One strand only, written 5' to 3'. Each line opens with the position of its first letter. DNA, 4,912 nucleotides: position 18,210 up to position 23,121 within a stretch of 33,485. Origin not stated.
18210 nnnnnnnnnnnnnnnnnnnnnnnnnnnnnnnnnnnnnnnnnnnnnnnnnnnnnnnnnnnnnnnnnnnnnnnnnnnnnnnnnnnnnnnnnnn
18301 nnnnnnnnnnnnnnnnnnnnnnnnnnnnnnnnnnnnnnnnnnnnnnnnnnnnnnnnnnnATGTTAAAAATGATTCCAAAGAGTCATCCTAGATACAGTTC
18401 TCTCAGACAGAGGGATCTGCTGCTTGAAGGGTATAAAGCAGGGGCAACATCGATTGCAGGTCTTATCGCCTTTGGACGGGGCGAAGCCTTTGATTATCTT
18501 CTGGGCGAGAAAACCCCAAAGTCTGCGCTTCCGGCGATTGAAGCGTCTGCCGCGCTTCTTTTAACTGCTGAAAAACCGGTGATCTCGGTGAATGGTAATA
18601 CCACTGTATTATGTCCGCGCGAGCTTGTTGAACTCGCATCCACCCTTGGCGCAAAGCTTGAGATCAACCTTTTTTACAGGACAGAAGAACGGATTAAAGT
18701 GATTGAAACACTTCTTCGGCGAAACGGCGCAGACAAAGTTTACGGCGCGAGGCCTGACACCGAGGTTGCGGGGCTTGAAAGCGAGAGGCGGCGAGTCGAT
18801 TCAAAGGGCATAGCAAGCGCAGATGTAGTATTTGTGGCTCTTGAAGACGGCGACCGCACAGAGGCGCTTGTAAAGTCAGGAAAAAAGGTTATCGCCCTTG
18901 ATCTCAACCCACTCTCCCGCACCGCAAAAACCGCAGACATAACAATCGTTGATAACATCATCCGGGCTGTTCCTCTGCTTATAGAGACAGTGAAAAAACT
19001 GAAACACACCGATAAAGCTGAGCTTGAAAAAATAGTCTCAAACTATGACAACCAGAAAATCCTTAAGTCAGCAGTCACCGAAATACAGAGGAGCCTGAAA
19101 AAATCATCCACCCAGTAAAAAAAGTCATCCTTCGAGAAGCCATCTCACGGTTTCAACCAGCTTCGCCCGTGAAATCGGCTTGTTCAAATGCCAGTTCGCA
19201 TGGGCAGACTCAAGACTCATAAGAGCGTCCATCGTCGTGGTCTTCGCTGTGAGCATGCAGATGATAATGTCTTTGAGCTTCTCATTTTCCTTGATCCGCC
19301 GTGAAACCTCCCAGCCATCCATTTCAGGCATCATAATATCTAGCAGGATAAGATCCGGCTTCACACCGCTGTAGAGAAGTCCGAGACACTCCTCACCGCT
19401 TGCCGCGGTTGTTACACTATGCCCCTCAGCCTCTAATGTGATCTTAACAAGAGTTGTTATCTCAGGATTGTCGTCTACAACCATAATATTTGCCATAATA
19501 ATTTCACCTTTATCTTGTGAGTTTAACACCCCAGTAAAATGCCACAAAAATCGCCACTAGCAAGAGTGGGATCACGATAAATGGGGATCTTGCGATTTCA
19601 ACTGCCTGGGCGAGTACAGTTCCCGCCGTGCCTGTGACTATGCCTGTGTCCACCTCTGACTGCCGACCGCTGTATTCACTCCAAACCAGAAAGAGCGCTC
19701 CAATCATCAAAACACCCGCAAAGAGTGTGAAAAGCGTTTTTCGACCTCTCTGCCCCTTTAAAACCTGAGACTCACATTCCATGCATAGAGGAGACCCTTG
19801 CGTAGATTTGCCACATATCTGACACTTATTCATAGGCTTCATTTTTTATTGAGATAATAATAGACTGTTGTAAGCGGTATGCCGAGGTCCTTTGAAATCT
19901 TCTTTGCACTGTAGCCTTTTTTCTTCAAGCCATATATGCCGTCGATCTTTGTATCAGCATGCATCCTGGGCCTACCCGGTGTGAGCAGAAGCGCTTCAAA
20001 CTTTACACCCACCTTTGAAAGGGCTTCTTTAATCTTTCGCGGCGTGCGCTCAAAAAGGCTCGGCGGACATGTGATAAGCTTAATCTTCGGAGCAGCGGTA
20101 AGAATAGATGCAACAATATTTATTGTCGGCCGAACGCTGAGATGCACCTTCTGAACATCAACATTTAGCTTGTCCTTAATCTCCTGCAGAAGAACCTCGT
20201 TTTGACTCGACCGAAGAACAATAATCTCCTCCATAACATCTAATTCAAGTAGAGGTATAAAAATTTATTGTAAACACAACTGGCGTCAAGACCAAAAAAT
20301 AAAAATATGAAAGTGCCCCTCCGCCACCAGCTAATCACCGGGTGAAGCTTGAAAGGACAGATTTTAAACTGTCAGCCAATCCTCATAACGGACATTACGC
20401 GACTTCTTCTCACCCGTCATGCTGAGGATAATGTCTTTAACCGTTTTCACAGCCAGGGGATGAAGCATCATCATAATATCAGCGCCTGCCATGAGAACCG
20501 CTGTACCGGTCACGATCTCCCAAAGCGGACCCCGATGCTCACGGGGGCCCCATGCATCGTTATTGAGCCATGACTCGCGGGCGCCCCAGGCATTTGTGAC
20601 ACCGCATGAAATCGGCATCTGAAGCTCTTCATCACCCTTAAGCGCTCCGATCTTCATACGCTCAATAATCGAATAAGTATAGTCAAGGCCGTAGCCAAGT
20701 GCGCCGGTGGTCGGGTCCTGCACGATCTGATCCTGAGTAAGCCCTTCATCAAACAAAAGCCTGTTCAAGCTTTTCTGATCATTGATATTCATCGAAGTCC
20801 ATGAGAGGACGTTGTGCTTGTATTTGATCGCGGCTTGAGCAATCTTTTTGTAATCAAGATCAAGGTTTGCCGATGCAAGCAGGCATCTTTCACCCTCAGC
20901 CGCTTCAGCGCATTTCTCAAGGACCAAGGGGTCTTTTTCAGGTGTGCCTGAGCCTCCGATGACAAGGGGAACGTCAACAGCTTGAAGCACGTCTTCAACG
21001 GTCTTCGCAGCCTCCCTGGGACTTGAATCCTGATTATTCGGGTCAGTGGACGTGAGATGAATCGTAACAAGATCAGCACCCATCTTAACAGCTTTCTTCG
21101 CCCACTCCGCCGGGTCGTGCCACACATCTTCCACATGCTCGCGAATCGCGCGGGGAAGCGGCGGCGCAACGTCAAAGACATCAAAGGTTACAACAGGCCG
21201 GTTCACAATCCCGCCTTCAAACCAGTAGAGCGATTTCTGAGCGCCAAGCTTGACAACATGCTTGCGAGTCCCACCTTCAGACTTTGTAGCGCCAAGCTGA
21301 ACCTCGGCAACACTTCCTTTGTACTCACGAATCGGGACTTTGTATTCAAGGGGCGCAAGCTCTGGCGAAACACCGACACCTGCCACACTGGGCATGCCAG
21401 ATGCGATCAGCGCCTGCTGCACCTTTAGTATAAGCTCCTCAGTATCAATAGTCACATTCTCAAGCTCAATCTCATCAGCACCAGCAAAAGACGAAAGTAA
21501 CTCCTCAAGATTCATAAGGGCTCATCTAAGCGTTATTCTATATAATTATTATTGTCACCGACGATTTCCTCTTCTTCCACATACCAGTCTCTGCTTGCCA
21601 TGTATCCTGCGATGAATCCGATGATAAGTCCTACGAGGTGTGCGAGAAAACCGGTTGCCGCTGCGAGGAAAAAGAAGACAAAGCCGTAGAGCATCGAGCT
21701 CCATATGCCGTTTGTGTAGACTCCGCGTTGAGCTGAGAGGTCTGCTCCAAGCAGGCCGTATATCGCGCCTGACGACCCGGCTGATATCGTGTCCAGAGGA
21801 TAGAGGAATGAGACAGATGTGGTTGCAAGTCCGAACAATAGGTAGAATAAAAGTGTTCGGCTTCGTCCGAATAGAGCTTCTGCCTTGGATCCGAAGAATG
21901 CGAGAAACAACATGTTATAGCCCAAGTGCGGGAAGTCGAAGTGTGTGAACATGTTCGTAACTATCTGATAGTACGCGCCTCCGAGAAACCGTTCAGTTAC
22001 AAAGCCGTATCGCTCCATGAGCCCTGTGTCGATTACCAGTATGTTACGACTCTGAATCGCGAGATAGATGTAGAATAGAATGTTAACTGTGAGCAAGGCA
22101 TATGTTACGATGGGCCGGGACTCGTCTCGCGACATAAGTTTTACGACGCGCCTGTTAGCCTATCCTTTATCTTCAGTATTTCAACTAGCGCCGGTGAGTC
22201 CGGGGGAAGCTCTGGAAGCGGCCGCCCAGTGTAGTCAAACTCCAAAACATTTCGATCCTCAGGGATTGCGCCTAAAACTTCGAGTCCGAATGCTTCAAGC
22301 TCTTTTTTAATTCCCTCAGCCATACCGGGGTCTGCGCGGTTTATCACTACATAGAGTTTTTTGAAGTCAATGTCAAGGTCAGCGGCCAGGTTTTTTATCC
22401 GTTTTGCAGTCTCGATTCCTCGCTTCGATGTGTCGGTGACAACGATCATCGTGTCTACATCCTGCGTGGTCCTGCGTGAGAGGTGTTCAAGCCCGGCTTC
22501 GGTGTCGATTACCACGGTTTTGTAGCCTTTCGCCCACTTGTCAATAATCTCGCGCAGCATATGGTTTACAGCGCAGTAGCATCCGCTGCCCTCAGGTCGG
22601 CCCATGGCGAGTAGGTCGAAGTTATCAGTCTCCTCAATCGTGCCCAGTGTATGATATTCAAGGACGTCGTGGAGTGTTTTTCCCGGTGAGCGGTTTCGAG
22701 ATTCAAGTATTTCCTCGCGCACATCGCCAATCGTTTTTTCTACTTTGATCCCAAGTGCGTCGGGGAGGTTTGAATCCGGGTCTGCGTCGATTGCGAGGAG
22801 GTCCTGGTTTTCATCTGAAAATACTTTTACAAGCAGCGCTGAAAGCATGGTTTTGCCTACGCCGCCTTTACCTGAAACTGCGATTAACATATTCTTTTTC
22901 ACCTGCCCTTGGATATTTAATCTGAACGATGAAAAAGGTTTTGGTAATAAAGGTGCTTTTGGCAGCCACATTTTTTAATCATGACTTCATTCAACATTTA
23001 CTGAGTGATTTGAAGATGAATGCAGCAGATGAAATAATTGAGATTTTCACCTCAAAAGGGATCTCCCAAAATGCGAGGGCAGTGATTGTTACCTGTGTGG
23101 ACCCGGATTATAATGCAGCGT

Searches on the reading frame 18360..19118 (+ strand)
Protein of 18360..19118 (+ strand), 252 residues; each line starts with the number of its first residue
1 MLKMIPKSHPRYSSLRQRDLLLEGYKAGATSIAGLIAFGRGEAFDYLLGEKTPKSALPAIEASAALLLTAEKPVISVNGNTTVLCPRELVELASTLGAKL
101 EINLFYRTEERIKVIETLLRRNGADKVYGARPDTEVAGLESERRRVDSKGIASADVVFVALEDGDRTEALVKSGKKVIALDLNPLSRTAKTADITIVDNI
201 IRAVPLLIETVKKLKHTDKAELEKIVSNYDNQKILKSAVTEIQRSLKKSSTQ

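Call 37: search_protein_families(library=pfam, proteins=[window:18360-19118:+], max_evalue=0.0001)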
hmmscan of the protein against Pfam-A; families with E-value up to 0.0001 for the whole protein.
window:18360-19118:+ (252 aa): 1 family
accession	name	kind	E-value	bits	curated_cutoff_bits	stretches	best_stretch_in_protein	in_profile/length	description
PF02006.22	PPS_PS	-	3.9e-76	255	26.4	1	67-242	1-176/176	Phosphopantothenate/pantothenate synthetase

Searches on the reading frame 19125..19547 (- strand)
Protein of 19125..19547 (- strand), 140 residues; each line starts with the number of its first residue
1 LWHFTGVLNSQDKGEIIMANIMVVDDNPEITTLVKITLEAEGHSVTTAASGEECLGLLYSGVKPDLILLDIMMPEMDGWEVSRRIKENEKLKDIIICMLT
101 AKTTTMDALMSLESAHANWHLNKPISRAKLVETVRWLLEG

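Call 37: search_protein_families(library=pfam, proteins=[window:19125-19547:-], max_evalue=0.0001)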
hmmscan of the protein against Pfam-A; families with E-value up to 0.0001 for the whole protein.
window:19125-19547:- (140 aa): 1 family
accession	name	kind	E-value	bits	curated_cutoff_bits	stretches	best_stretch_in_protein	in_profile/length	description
PF00072.30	Response_reg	-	3.7e-24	85.5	30.2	1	21-135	1-111/111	Response regulator receiver domain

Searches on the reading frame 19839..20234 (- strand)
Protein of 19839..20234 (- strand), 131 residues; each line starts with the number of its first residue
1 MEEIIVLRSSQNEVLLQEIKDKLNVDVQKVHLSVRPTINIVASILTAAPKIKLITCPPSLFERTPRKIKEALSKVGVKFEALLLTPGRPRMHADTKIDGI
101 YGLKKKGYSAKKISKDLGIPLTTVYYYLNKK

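Call 37: search_protein_families(library=pfam, proteins=[window:19839-20234:-], max_evalue=0.0001)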
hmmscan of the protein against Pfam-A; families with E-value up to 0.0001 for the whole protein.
window:19839-20234:- (131 aa): 2 families
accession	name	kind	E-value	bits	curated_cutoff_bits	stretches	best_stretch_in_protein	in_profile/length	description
PF08004.16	DUF1699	-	3.6e-06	27.1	33.4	1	18-78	11-70/130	Protein of unknown function (DUF1699)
PF02796.21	HTH_7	-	6.6e-05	23.4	23.8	0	87-130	1-44/45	Helix-turn-helix domain of resolvase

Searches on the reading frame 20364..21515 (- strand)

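Call 37: search_protein_families(library=pfam, proteins=[window:20364-21515:-], max_evalue=0.0001)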
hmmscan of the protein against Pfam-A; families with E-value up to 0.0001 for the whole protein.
window:20364-21515:- (383 aa): 1 family
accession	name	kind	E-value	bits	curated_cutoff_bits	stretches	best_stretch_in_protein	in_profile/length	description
PF03599.22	CdhD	-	5.7e-72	243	24.8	1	71-316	1-226/387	CO dehydrogenase/acetyl-CoA synthase delta subunit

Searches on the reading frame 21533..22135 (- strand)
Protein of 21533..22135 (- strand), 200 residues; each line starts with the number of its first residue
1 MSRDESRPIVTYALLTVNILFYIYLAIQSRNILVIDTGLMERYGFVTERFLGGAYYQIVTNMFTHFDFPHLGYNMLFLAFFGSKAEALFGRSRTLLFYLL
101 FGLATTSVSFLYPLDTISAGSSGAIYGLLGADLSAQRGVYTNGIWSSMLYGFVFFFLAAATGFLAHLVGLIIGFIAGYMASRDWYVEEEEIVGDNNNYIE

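Call 38: search_protein_families(library=pfam, proteins=[window:21533-22135:-], max_evalue=0.0001)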
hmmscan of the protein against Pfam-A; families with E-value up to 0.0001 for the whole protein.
window:21533-22135:- (200 aa): 1 family
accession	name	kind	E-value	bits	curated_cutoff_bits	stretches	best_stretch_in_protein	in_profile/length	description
PF01694.28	Rhomboid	-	1e-23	84.6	22.6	1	54-181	3-141/143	Rhomboid domain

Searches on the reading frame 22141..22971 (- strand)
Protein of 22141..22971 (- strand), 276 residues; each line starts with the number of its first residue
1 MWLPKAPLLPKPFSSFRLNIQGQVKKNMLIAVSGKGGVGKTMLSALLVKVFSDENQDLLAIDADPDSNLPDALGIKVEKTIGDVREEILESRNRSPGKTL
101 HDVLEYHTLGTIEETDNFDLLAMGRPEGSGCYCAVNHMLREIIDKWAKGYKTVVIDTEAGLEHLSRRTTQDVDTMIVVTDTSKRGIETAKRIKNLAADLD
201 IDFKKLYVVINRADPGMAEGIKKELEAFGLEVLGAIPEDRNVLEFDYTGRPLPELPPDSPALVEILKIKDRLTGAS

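Call 38: search_protein_families(library=pfam, proteins=[window:22141-22971:-], max_evalue=0.0001)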
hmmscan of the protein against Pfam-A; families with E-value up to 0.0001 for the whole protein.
window:22141-22971:- (276 aa): 5 families
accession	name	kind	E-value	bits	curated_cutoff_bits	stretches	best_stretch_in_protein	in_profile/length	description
PF01656.29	CbiA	-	2.1e-20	73.4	25.4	1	30-251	2-124/125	CobQ/CobB/MinD/ParA nucleotide binding domain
PF13614.12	AAA_31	-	4.7e-11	43.4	27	1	33-192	8-160/177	AAA domain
PF02374.21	ArsA_ATPase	-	1.8e-09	37.7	24.3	1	29-86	3-60/305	Anion-transporting ATPase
PF10609.15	ParA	-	7.8e-08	32.5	27.1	1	26-271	3-244/246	NUBPL iron-transfer P-loop NTPase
PF13479.12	AAA_24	-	2.8e-05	24.5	27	1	27-168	2-83/195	AAA domain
